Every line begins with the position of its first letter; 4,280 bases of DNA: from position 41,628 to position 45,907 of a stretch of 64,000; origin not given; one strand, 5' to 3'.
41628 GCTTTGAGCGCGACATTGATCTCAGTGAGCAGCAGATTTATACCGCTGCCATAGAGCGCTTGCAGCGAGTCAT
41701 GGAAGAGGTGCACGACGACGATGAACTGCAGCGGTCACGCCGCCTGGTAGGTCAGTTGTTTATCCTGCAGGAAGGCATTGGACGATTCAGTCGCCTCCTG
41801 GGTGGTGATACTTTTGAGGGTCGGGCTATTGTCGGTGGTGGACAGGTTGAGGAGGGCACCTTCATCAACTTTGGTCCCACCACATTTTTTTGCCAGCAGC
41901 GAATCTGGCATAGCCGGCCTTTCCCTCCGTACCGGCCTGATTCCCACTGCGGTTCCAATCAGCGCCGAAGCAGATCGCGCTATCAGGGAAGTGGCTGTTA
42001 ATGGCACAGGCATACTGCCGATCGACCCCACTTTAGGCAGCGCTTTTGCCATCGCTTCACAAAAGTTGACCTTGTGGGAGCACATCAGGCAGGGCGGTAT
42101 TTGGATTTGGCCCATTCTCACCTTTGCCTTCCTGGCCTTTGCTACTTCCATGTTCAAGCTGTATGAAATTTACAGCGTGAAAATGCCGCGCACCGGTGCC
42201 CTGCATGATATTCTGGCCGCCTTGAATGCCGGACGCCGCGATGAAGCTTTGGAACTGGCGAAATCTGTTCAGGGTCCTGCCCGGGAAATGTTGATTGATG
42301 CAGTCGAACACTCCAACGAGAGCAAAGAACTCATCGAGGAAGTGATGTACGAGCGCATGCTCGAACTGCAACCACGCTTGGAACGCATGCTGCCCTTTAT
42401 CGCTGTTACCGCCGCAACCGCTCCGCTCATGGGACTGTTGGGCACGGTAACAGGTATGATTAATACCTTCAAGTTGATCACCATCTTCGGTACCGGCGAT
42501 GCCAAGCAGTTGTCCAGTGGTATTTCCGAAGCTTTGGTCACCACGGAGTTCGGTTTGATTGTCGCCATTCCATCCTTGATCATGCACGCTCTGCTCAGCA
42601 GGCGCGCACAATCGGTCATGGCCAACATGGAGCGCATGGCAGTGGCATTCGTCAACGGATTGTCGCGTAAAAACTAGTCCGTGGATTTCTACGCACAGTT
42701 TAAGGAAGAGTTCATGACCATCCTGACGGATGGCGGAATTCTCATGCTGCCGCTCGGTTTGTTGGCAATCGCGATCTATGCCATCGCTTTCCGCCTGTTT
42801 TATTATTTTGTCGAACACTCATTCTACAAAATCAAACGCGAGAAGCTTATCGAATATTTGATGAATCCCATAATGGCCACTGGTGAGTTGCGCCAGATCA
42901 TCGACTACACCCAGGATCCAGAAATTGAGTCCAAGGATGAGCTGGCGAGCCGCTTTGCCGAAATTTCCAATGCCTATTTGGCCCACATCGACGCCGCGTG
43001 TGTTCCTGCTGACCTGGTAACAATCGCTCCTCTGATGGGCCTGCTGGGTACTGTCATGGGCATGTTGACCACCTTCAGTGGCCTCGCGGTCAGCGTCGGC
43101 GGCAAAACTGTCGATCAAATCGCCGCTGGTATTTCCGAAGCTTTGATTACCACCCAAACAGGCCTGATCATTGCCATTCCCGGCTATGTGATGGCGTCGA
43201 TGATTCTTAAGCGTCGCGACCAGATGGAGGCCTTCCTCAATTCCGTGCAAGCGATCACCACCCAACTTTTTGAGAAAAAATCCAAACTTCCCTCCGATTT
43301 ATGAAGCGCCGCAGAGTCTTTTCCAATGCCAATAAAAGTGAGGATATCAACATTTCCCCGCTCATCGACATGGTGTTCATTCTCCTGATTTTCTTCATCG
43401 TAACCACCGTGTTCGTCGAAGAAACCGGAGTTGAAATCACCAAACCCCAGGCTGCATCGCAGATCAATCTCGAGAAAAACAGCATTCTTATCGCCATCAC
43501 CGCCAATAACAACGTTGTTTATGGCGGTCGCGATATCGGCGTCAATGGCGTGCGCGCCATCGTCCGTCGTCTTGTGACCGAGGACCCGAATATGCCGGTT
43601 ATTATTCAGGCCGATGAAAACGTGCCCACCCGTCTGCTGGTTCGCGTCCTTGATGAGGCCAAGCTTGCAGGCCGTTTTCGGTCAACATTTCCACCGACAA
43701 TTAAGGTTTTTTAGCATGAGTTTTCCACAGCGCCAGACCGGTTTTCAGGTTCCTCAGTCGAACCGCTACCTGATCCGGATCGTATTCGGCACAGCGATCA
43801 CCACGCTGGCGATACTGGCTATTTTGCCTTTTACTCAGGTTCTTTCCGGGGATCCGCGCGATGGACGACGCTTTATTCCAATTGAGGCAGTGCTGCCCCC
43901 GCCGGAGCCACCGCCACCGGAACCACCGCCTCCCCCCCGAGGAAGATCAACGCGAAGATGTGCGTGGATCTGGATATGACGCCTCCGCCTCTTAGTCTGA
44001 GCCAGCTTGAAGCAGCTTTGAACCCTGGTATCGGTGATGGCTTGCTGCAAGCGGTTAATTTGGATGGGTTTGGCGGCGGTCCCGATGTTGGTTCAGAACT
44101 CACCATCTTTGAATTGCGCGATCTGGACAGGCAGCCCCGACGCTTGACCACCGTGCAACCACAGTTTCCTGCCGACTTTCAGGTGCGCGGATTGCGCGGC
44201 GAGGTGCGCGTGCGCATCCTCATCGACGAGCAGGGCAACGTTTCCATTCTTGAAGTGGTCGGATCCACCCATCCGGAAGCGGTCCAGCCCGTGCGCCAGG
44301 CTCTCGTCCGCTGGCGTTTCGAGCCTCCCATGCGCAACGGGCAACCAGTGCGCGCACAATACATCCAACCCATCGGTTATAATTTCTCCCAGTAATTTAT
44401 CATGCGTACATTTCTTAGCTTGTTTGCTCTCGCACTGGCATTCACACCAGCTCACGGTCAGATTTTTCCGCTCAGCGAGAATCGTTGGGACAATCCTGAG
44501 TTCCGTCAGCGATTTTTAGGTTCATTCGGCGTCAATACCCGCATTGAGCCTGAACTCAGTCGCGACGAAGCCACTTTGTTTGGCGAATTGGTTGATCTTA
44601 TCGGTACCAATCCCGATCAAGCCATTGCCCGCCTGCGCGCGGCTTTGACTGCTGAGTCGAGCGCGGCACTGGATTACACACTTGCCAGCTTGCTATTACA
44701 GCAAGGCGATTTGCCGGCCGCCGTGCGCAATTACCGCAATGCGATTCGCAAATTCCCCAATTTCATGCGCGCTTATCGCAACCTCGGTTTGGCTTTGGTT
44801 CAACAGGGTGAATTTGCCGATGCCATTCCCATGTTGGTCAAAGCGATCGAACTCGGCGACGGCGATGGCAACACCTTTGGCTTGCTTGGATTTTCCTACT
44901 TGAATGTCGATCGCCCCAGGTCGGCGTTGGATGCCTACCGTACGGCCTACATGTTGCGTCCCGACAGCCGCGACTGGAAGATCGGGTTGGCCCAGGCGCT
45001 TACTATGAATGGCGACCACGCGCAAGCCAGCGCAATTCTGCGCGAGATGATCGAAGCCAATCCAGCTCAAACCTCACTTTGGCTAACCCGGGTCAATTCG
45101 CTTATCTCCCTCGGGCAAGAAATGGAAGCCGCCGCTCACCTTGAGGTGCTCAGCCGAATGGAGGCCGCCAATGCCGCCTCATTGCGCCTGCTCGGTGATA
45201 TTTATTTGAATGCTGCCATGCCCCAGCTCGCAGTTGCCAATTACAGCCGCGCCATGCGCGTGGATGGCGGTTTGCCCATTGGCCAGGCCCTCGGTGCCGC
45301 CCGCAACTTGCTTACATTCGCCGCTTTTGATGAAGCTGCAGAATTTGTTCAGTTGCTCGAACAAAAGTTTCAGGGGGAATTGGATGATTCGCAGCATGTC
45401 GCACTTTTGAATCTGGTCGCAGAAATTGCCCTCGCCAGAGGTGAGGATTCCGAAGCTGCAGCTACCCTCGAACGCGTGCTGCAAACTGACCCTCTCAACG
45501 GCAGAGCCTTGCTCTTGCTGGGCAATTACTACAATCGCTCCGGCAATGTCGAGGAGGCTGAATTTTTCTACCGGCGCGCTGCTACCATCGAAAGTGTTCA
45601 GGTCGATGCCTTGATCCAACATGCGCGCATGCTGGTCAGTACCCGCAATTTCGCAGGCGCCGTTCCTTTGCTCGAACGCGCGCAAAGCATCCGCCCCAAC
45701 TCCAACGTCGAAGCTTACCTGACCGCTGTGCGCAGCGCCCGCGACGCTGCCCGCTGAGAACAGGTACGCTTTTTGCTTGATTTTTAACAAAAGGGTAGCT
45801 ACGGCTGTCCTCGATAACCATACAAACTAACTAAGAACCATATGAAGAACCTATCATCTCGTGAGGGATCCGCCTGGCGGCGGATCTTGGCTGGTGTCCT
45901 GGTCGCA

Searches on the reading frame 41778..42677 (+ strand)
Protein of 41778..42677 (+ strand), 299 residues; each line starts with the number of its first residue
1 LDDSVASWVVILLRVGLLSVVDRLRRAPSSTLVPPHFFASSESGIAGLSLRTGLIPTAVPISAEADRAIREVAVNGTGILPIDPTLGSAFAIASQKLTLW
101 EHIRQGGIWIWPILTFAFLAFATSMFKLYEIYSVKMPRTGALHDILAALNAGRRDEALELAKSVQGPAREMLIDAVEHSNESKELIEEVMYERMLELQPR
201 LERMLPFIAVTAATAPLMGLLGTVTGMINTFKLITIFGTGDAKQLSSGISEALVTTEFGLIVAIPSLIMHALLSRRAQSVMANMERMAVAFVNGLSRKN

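Call 74: search_protein_families(library=pfam, max_evalue=0.00001, proteins=[window:41778-42677:+])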
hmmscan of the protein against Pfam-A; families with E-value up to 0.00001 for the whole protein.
window:41778-42677:+ (299 aa): 1 family
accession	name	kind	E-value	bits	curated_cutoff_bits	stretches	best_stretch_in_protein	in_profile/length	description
PF01618.21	MotA_ExbB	-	2.2e-31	108.7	22.9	1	167-285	5-126/127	MotA/TolQ/ExbB proton channel family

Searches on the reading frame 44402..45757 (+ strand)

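Call 74: search_protein_families(library=pfam, max_evalue=0.00001, proteins=[window:44402-45757:+])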
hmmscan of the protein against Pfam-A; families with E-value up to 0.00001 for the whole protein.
window:44402-45757:+ (451 aa): 22 families
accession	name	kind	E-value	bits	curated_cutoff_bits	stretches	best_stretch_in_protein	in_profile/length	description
PF13428.12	TPR_14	-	1.6e-25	87.4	23.5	0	90-129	3-42/44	Tetratricopeptide repeat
PF07719.23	TPR_2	-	1.8e-25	87.3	27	0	123-151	2-30/34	Tetratricopeptide repeat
PF13432.12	TPR_16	-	3.9e-25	88.4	32.7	2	92-145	1-54/65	Tetratricopeptide repeat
PF00515.34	TPR_1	-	1.9e-24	84.9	27.8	0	123-151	2-30/34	Tetratricopeptide repeat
PF14559.12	TPR_19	-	9.7e-23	80.7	25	2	171-224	6-59/68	Tetratricopeptide repeat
PF13181.12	TPR_8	-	2.8e-20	71.1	25.7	0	368-397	2-31/34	Tetratricopeptide repeat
PF23914.1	TPR_CcmH_CycH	-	2.5e-14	53.9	42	1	160-254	54-151/158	Cytochrome c-type biogenesis protein H TPR domain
PF13424.12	TPR_12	-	4.7e-14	52.8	30.1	0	88-151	3-74/77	Tetratricopeptide repeat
PF13431.12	TPR_17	-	1.9e-13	50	24.4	0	356-387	2-33/34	Tetratricopeptide repeat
PF13414.12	TPR_11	-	6.3e-13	48.6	26.8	1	97-136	3-42/42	TPR repeat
PF13176.12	TPR_7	-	6.5e-13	48.1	27.9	0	124-154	1-31/36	Tetratricopeptide repeat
PF12895.13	ANAPC3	-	2.8e-11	44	27.2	0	193-248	26-80/82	Anaphase-promoting complex, cyclosome, subunit 3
PF13374.12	TPR_10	-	4.9e-11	42.7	27.5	0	123-151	3-31/42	Tetratricopeptide repeat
PF13174.12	TPR_6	-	5.5e-10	39.7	26.3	0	92-120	4-32/33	Tetratricopeptide repeat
PF13429.12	TPR_15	-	6.4e-08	32.8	26.2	1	75-215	133-273/280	Tetratricopeptide repeat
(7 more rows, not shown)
